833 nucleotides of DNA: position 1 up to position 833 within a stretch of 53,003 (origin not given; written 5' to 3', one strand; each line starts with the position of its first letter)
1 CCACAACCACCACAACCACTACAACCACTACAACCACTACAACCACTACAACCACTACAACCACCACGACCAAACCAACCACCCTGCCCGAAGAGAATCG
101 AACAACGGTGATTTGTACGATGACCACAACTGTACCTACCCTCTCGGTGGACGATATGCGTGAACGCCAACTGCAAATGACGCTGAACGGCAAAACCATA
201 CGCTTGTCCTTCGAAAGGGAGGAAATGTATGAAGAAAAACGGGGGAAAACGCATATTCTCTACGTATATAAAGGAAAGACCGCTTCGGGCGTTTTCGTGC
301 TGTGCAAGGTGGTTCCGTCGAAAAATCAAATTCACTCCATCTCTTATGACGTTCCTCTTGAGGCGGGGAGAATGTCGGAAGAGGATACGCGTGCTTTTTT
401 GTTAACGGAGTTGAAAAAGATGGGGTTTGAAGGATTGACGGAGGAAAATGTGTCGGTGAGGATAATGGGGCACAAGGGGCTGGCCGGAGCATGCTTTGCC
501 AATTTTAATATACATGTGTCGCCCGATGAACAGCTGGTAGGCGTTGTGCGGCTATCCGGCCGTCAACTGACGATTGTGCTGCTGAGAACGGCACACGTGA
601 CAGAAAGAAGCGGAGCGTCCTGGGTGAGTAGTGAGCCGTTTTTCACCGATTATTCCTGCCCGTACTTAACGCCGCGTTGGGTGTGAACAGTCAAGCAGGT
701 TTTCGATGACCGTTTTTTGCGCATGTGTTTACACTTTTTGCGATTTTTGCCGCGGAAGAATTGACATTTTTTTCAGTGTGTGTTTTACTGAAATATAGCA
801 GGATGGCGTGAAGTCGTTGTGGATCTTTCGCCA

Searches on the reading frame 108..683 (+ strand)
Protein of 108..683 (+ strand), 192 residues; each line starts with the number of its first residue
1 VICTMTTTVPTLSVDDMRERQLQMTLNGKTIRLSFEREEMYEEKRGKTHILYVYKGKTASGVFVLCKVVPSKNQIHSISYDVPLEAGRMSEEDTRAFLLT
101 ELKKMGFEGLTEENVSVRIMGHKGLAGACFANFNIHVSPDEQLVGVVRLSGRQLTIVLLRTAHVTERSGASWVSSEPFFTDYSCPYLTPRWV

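Call 61: search_protein_families(library=pfam, alignment_id=A5, max_evalue=0.00001)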
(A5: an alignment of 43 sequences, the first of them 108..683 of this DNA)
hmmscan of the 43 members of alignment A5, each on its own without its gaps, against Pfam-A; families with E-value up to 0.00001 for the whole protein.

A. member 1, window:108-683:+ (192 aa): 0 families

B. families by the number of members that match (of 43 scanned): 50 families (the first 25 are shown)
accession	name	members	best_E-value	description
PF04542.20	Sigma70_r2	3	5.9e-16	Sigma-70 region 2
PF08281.18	Sigma70_r4_2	3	4.8e-15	Sigma-70, region 4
PF04545.22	Sigma70_r4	3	9.4e-10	Sigma-70, region 4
PF02645.21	DegV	2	2e-68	Uncharacterised protein, DegV family COG1307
PF00005.33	ABC_tran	2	3e-33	ABC transporter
PF00528.27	BPD_transp_1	2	5e-20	Binding-protein-dependent transport system inner membrane component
PF13304.12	AAA_21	2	1.7e-09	AAA domain, putative AbiEii toxin, Type IV TA system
PF00343.26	Phosphorylase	1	5e-281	Carbohydrate phosphorylase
PF02446.23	Glyco_hydro_77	1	7.6e-176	4-alpha-glucanotransferase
PF00330.25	Aconitase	1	6.6e-113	Aconitase family (aconitate hydratase)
PF00448.28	SRP54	1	5.5e-78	SRP54-type protein, GTPase domain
PF19538.4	DUF6062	1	5.7e-72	Family of unknown function (DUF6062)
PF08450.18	SGL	1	3.8e-65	SMP-30/Gluconolactonase/LRE-like region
PF17389.8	Bac_rhamnosid6H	1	5.3e-65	Bacterial alpha-L-rhamnosidase 6 hairpin glycosidase domain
PF01746.26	tRNA_m1G_MT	1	3.6e-60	tRNA (Guanine-1)-methyltransferase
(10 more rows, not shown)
